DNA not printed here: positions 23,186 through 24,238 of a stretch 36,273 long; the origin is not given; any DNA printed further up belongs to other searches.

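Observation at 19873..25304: Six-gene inositol operon with an enzyme set that fits no described archaeal inositol pathway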

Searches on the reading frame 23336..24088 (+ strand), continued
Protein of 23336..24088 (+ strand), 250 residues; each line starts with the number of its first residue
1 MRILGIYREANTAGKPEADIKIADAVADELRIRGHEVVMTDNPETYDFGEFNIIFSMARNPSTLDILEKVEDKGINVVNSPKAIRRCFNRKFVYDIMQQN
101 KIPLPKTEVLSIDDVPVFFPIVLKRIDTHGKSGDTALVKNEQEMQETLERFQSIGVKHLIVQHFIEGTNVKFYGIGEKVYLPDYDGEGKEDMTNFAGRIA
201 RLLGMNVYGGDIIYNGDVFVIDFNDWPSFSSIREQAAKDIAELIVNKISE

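Call 36: find_related_loci(query=A1, collection=genome_contigs, flank=10000)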
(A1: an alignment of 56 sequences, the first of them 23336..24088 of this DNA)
Query A1 (250 aa) in genome_contigs; peptide patterns used: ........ (x = any residue, [..] = any of these).
600 stretches matched a pattern (row limit reached: there are more); 599 encode a relative of the query (tblastn E <= 1e-3); the best 80 are kept; 80 distinct loci.
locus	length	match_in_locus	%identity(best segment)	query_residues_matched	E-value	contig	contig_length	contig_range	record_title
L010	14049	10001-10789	31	1-246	7e-39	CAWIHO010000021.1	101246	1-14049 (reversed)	MAG: uncultured delta proteobacterium isolate MFD03726.bin.2.118 genome assembly, contig: contig_17559, whole genome sho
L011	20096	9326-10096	32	1-244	8e-38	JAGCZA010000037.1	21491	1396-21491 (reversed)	MAG: Prevotella sp. isolate RGIG10252 Yak_Rumen-5__c590259, whole genome shotgun sequence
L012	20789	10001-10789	34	2-248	2e-37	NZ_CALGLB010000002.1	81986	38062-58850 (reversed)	MAG: uncultured Prevotella sp. isolate ERR2013610_bin.77_CONCOCT_v1.1_MAG ERZ1309921.210, whole genome shotgun sequence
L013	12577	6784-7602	33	1-248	1e-36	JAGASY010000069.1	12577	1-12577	MAG: Bacteroidaceae bacterium isolate RGIG8745 Water_deer_Colon-4__c205903, whole genome shotgun sequence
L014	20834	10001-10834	34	1-248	9e-37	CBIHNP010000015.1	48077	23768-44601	MAG TPA_asm: uncultured Bacteriovoracaceae bacterium isolate SRR18156207_maxbin2_12 genome assembly, contig: ERZ27336867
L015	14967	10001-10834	36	1-244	5e-36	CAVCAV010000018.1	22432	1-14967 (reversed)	Christensenella sp. UBA1685 isolate H07666-L1_cleanbin_000029 genome assembly, contig: Spades_H07666-L1_contig_1465, who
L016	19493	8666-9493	33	1-245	1e-35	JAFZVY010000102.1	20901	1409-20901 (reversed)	MAG: Bacteroidaceae bacterium isolate RGIG8147 Water_buffalos_Rumen-3__c1212559, whole genome shotgun sequence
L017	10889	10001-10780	34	1-241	1e-35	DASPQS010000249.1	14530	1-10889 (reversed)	MAG TPA_asm: Candidatus Binataceae bacterium isolate SMAG_U12205 k141_2643640, whole genome shotgun sequence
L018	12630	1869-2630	32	1-241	1e-35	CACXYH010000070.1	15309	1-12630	MAG: uncultured Prevotellaceae bacterium isolate RUG11701 genome assembly, contig: RUG11701_asm_70, whole genome shotgun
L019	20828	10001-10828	31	1-249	1e-35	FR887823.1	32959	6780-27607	Bacteroides sp. CAG:443 genomic scaffold, scf130, whole genome shotgun sequence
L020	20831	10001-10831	32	1-250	3e-35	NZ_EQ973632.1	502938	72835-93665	Phocaeicola coprophilus DSM 18228 = JCM 13818 strain DSM 18228 Scfld4, whole genome shotgun sequence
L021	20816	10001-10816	33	1-247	3e-35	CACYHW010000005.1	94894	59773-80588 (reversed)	MAG: uncultured Bacteroidales bacterium isolate RUG11961 genome assembly, contig: RUG11961_asm_5, whole genome shotgun s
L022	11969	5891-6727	33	1-248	7e-35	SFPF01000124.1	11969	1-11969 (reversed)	MAG: Bacteroidales bacterium isolate W3P28.003 Contig4926, whole genome shotgun sequence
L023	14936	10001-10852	34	1-250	1e-34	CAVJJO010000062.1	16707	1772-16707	Bacteroidaceae bacterium isolate G02627-L1_cleanbin_000006 genome assembly, contig: Spades_G02627-L1_contig_1112, whole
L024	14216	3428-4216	32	2-248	2e-34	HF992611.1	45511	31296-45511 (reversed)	Prevotella sp. CAG:1185 genomic scaffold, scf142, whole genome shotgun sequence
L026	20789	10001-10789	33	3-248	2e-34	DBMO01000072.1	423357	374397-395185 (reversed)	MAG TPA_asm: Desulfarculales bacterium UBA696 UBA696_contig_68, whole genome shotgun sequence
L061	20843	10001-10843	30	1-248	6e-31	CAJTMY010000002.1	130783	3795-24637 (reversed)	MAG TPA_asm: uncultured Muribaculaceae bacterium isolate MGBC103306 genome assembly, contig: MGBC103306.2, whole genome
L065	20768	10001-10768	32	19-250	3e-31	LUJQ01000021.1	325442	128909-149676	MAG: Bacteroidales bacterium M6 M6_200, whole genome shotgun sequence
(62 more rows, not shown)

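Call 39: fold_search(model_id=the predicted structure, library=pdb)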
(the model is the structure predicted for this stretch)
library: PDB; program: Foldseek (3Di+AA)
matches with E <= 10: 1516; with E <= 0.001: 461
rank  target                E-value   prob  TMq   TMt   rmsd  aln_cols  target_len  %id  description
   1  3vpc_C                4.9e-15  1.00  0.78  0.72   4.6       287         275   17  ArgX from Sulfolobus tokodaii complexed with ADP (released 2013-02-27)
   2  3vpb_A                9.0e-15  1.00  0.80  0.71   4.4       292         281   18  ArgX from Sulfolobus tokodaii complexed with LysW/Glu/ADP/Mg/Zn/Sulfate (released 2013-02-27)
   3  3vpb_B                1.2e-14  1.00  0.78  0.70   4.5       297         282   18  ArgX from Sulfolobus tokodaii complexed with LysW/Glu/ADP/Mg/Zn/Sulfate (released 2013-02-27)
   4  5i47_A                1.3e-14  1.00  0.74  0.72   4.4       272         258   20  Crystal structure of RimK domain protein ATP-grasp from Sphaerobacter thermophilus DSM 20745 (released 2016-03-16)
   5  3r5x_D                2.9e-14  1.00  0.77  0.64   5.2       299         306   16  Crystal Structure of D-alanine--D-Alanine Ligase from Bacillus anthracis complexed with ATP (released 2011-04-06)
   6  5k2m_D                3.7e-14  1.00  0.74  0.69   5.2       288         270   20  Bifunctional LysX/ArgX from Thermococcus kodakarensis with LysW-gamma-AAA (released 2016-09-07)
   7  7qyr_H                5.0e-14  1.00  0.76  0.68   4.5       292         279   22  Crystal structure of RimK from Pseudomonas aeruginosa PAO1 (released 2022-10-05)
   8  7qyr_D                7.7e-14  1.00  0.75  0.65   4.5       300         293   21  Crystal structure of RimK from Pseudomonas aeruginosa PAO1 (released 2022-10-05)
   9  7qyr_C                7.7e-14  1.00  0.74  0.66   4.6       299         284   21  Crystal structure of RimK from Pseudomonas aeruginosa PAO1 (released 2022-10-05)
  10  7qys_C                8.7e-14  1.00  0.76  0.69   4.5       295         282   18  Crystal structure of RimK from Pseudomonas syringae DC3000 (released 2022-10-05)
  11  7qys_H                9.3e-14  1.00  0.76  0.68   5.1       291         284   19  Crystal structure of RimK from Pseudomonas syringae DC3000 (released 2022-10-05)
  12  3vpd_A                9.9e-14  1.00  0.80  0.72   3.6       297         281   14  LysX from Thermus thermophilus complexed with AMP-PNP (released 2013-02-27)
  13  7qys_B                9.9e-14  1.00  0.76  0.69   4.4       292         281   18  Crystal structure of RimK from Pseudomonas syringae DC3000 (released 2022-10-05)
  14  7qyr_F                1.0e-13  1.00  0.75  0.69   4.6       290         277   22  Crystal structure of RimK from Pseudomonas aeruginosa PAO1 (released 2022-10-05)
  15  7qys_K                1.1e-13  1.00  0.76  0.68   5.1       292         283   19  Crystal structure of RimK from Pseudomonas syringae DC3000 (released 2022-10-05)
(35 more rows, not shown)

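Call 40: search_protein_families(library=ncbifam, proteins=[L009:7309-8004:+, L009:8865-9821:+, L009:9799-10521:+, L009:6366-7262:+, L001:8765-9652:+, L003:8788-9498:+, L007:1535-2023:+], max_evalue=0.01)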
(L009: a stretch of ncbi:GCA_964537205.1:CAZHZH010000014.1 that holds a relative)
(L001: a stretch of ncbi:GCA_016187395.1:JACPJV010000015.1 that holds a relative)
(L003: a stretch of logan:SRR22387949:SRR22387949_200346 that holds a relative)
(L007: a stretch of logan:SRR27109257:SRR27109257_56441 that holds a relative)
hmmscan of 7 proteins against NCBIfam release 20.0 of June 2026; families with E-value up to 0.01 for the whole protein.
L009:7309-8004:+ (231 aa): 23 families
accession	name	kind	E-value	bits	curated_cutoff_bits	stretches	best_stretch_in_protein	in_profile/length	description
TIGR03992.1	Arch_glmU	subfamily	1.8e-14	53.5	292.1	1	1-184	1-179/393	bifunctional sugar-1-phosphate nucleotidylyltransferase/acetyltransferase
NF041135.1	IPPtranDIPPsyn_Thcocales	equivalog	2.8e-12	46.4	580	1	1-230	1-217/419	bifunctional L-myo-inositol-1-phosphate cytidylyltransferase/CDP-L-myo-inositol myo-inositolphosphotransferase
TIGR01208.1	rmlA_long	equivalog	1.9e-10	40.2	320.25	1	4-182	3-183/353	glucose-1-phosphate thymidylyltransferase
TIGR01207.1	rmlA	equivalog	6.6e-10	38.6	360.65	1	4-184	3-186/286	glucose-1-phosphate thymidylyltransferase RfbA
NF041173.1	Sug_nt_acttase_Thmprot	equivalog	9.7e-09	34.6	600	1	1-183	1-178/405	bifunctional sugar-1-phosphate nucleotidylyltransferase/acetyltransferase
NF045495.1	AdoCbiPCobY_Meth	equivalog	1.3e-08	34.6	250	1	3-87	3-85/195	adenosylcobinamide-phosphate guanylyltransferase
NF041313.1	UDPGP_AglF_Halo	equivalog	2.3e-08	33.8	400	1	1-227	1-231/234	UTP--glucose-1-phosphate uridylyltransferase AglF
TIGR02623.1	G1P_cyt_trans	equivalog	2.8e-08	33.5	300.25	1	1-55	1-55/255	glucose-1-phosphate cytidylyltransferase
TIGR00454.1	TIGR00454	hypoth_equivalog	8.6e-08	32.3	174.7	1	2-66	2-62/183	TIGR00454 family protein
NF045761.1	NAMPUrTaseMurU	equivalog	1.3e-07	31.7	250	1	1-69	1-69/226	N-acetylmuramate alpha-1-phosphate uridylyltransferase MurU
NF012024.0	PRK15480.1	equivalog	2.5e-07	30.1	588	1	3-176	6-182/292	glucose-1-phosphate thymidylyltransferase RfbA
NF052502.1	man1P_GTase_Rv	exception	2.6e-06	26.5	440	1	4-209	4-208/352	mannose-1-phosphate guanylyltransferase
NF045665.1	NTPtran_DVU1551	equivalog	2.5e-05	23.5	315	1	5-53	5-48/359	DVU_1551 family NTP transferase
NF049965.1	GlMnHpPGnyltfHddC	equivalog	6.2e-05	22.7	300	0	131-181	125-175/221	D-glycero-D-manno-heptose 1-phosphate guanosyltransferase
TIGR01173.1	glmU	equivalog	0.00029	19.8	366.85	1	2-62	2-59/452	bifunctional UDP-N-acetylglucosamine diphosphorylase/glucosamine-1-phosphate N-acetyltransferase GlmU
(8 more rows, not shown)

L009:8865-9821:+ (318 aa): 7 families
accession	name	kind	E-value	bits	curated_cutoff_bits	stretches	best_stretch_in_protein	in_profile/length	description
NF040950.1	archin_ph_syn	equivalog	2.8e-12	46.9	180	1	34-123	17-99/191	archaetidylinositol phosphate synthase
NF045883.1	PIPSynth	equivalog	9.9e-09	35.2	170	1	33-112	15-87/197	phosphatidylinositol phosphate synthase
TIGR00560.1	pgsA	equivalog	6e-07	30.1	109.1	1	43-124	4-83/183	CDP-diacylglycerol--glycerol-3-phosphate 3-phosphatidyltransferase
NF053678.1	ClpnSynClsA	equivalog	1.3e-06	28.7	240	1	74-127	30-83/180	cardiolipin synthase ClsA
NF052561.1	PIPSynBT1523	equivalog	4.5e-05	23.3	350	1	38-125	22-111/232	hypothetical protein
NF041135.1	IPPtranDIPPsyn_Thcocales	equivalog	7.8e-05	21.8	580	1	40-132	249-332/419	bifunctional L-myo-inositol-1-phosphate cytidylyltransferase/CDP-L-myo-inositol myo-inositolphosphotransferase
TIGR00473.1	pssA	equivalog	0.0056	16.8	107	1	77-127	23-73/153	CDP-diacylglycerol--serine O-phosphatidyltransferase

L009:9799-10521:+ (240 aa): 37 families (the best 25 are shown)
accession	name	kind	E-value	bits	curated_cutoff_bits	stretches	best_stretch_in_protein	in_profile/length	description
TIGR02252.1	DREG-2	subfamily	2.1e-20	73.4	155.2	1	87-209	83-203/203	HAD hydrolase, REG-2-like, family IA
TIGR02253.1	CTE7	subfamily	1.6e-19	70.6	169.75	1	7-219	2-203/221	TIGR02253 family HAD-type hydrolase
TIGR02254.1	YjjG_YfnB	equivalog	4.7e-16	58.9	159.9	1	105-229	89-213/223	YjjG family noncanonical pyrimidine nucleotidase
TIGR02247.1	HAD-1A3-hyp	subfamily_domain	7.9e-14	51.9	125.4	1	7-209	2-194/211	epoxide hydrolase N-terminal domain-like phosphatase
NF006976.0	PRK09449.1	equivalog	9e-13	48.3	183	1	108-214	90-199/225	pyrimidine 5'-nucleotidase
NF009697.0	PRK13222.1-4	equivalog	3.3e-11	42.9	327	1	119-235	100-218/232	phosphoglycolate phosphatase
NF009695.0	PRK13222.1-2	equivalog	8.4e-11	41.8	225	1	106-239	94-222/226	phosphoglycolate phosphatase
TIGR01428.1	HAD_type_II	equivalog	1.7e-10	41.2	125.4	1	7-211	1-191/197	haloacid dehalogenase type II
TIGR01668.1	YqeG_hyp_ppase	hypoth_equivalog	1.9e-10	40.6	89.1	1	112-223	45-148/170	YqeG family HAD IIIA-type phosphatase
NF008018.0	PRK10748.1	equivalog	2.6e-10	39.9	225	1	104-212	104-209/238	5-amino-6-(5-phospho-D-ribitylamino)uracil phosphatase YigB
TIGR01549.1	HAD-SF-IA-v1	subfamily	6.9e-10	39.5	23.3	1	118-204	67-149/149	HAD-IA family hydrolase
NF009804.0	PRK13288.1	equivalog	1.7e-09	37.4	218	1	111-235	80-206/215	pyrophosphatase PpaX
TIGR02009.1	PGMB-YQAB-SF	subfamily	3.4e-09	37.2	153.35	1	7-192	1-169/186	beta-phosphoglucomutase family hydrolase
TIGR01990.1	bPGM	equivalog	1.1e-08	35.2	189.4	1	100-192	76-169/187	beta-phosphoglucomutase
TIGR01449.2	PGP_bact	equivalog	5.7e-08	32.6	180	1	143-239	117-213/213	phosphoglycolate phosphatase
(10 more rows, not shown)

L009:6366-7262:+ (298 aa): 0 families

L001:8765-9652:+ (295 aa): 0 families

L003:8788-9498:+ (236 aa): 21 families
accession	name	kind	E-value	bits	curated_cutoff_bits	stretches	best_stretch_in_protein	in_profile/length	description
NF009695.0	PRK13222.1-2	equivalog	3.1e-11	43.2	225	1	6-173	6-182/226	phosphoglycolate phosphatase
TIGR02009.1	PGMB-YQAB-SF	subfamily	2.7e-09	37.5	153.35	1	9-136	4-132/186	beta-phosphoglucomutase family hydrolase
TIGR01454.1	AHBA_synth_RP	hypoth_equivalog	5.9e-07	29.3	246.65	1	81-177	65-167/205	AHBA synthesis associated protein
TIGR01488.1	HAD-SF-IB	subfamily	6.8e-07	29.4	45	1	9-172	2-172/177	HAD-IB family phosphatase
TIGR01489.1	DKMTPPase-SF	subfamily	1.6e-06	28.4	81.55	0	8-129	3-110/188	MtnX-like HAD-IB family phosphatase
NF053653.1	InDiPhoBT2121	equivalog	1.6e-06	27.8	245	1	8-132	3-128/216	inorganic diphosphatase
NF005213.0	PRK06698.1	equivalog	2.4e-06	26.6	768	1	5-184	240-425/459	bifunctional 5'-methylthioadenosine/S-adenosylhomocysteine nucleosidase/phosphatase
NF009804.0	PRK13288.1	equivalog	6.2e-06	25.8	218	1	9-175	6-172/215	pyrophosphatase PpaX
TIGR01428.1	HAD_type_II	equivalog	3.9e-05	23.8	125.4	1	75-138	75-138/197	haloacid dehalogenase type II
TIGR01449.2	PGP_bact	equivalog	4.9e-05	23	180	1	10-173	2-173/213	phosphoglycolate phosphatase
TIGR01990.1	bPGM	equivalog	0.00012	22.1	189.4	1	9-137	4-133/187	beta-phosphoglucomutase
TIGR01662.1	HAD-SF-IIIA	subfamily_domain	0.00021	21.4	44.6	0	89-173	23-127/141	HAD-IIIA family hydrolase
TIGR01549.1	HAD-SF-IA-v1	subfamily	0.00048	20.6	23.3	0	91-172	62-143/149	HAD-IA family hydrolase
NF009699.0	PRK13225.1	equivalog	0.00073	19.1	368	1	8-177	64-231/273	phosphoglycolate phosphatase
NF008087.0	PRK10826.1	equivalog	0.00079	19.1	191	1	8-131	9-132/222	hexitol phosphatase HxpB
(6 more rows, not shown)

L007:1535-2023:+ (162 aa): 0 families
